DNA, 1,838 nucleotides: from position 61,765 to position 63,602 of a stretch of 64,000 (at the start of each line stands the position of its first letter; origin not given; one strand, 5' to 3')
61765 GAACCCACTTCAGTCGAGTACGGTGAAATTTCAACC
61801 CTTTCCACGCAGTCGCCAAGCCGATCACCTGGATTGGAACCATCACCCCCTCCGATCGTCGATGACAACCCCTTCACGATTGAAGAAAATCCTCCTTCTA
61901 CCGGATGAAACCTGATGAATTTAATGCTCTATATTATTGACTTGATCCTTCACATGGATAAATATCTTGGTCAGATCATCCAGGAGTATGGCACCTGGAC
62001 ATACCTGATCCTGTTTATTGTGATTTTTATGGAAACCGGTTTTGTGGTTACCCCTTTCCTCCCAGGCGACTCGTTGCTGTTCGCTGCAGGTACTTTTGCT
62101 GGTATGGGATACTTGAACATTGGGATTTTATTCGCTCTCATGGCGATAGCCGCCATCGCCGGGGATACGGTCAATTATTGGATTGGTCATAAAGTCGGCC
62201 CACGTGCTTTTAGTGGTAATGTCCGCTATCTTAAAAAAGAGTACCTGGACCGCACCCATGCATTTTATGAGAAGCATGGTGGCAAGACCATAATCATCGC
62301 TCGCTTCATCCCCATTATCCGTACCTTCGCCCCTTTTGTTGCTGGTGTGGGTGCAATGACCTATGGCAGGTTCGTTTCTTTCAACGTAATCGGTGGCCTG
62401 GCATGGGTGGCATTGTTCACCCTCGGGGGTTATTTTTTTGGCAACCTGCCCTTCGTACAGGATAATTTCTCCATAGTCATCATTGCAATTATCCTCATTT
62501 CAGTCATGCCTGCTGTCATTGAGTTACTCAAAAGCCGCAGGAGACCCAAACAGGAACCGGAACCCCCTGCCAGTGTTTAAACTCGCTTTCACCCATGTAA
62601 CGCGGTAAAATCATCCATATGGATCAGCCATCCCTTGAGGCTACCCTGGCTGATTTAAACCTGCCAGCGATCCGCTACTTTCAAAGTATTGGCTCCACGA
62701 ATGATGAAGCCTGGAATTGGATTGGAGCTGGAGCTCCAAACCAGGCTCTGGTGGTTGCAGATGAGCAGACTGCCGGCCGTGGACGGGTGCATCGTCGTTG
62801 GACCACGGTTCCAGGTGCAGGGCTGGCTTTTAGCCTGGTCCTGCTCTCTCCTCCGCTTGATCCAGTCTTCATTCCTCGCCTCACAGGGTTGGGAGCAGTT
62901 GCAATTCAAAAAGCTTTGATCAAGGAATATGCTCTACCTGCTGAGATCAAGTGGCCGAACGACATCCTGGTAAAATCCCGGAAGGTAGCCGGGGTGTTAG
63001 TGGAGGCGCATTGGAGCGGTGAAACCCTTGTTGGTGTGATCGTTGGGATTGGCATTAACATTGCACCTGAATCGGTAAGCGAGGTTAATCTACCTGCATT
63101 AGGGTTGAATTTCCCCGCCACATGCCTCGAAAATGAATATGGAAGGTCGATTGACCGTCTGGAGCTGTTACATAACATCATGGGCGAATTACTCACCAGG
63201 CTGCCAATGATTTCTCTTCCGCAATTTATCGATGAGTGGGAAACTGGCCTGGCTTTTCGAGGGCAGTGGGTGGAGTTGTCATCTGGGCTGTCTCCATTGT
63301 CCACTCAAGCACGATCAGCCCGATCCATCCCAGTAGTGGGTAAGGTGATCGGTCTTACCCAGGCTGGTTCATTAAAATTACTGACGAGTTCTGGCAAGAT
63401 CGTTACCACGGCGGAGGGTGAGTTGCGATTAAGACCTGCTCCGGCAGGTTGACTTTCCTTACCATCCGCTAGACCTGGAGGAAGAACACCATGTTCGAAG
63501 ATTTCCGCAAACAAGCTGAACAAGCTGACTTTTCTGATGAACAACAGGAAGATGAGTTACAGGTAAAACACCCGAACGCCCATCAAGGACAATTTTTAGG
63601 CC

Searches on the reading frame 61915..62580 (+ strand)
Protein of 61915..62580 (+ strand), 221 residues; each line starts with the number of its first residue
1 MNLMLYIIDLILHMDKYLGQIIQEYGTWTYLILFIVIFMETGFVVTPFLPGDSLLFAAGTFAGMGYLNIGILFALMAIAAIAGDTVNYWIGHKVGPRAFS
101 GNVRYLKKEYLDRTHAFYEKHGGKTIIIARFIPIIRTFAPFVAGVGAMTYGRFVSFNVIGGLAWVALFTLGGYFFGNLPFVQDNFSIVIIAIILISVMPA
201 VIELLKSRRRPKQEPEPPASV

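Call 37: search_protein_families(library=pfam, proteins=[window:61915-62580:+])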
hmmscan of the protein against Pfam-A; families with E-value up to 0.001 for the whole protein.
window:61915-62580:+ (221 aa): 1 family
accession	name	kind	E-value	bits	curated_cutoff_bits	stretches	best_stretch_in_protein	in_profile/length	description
PF09335.16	VTT_dom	-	1.8e-19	70.8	33.9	1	49-173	1-122/123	VTT domain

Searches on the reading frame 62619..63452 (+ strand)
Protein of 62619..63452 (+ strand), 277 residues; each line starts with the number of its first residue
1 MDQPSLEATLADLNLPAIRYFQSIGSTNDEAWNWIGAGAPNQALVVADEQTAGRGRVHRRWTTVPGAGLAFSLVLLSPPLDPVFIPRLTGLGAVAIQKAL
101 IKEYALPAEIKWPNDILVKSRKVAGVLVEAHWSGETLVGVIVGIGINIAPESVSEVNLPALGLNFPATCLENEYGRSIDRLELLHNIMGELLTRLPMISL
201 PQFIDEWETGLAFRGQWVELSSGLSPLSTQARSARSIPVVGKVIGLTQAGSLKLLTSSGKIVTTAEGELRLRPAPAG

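Call 37: search_protein_families(library=pfam, proteins=[window:62619-63452:+])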
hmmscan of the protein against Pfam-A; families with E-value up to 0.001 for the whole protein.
window:62619-63452:+ (277 aa): 1 family
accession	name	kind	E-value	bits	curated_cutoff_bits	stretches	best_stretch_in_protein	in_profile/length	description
PF03099.24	BPL_LplA_LipB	-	2.7e-19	69.8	21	1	21-147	2-133/133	Biotin/lipoate A/B protein ligase family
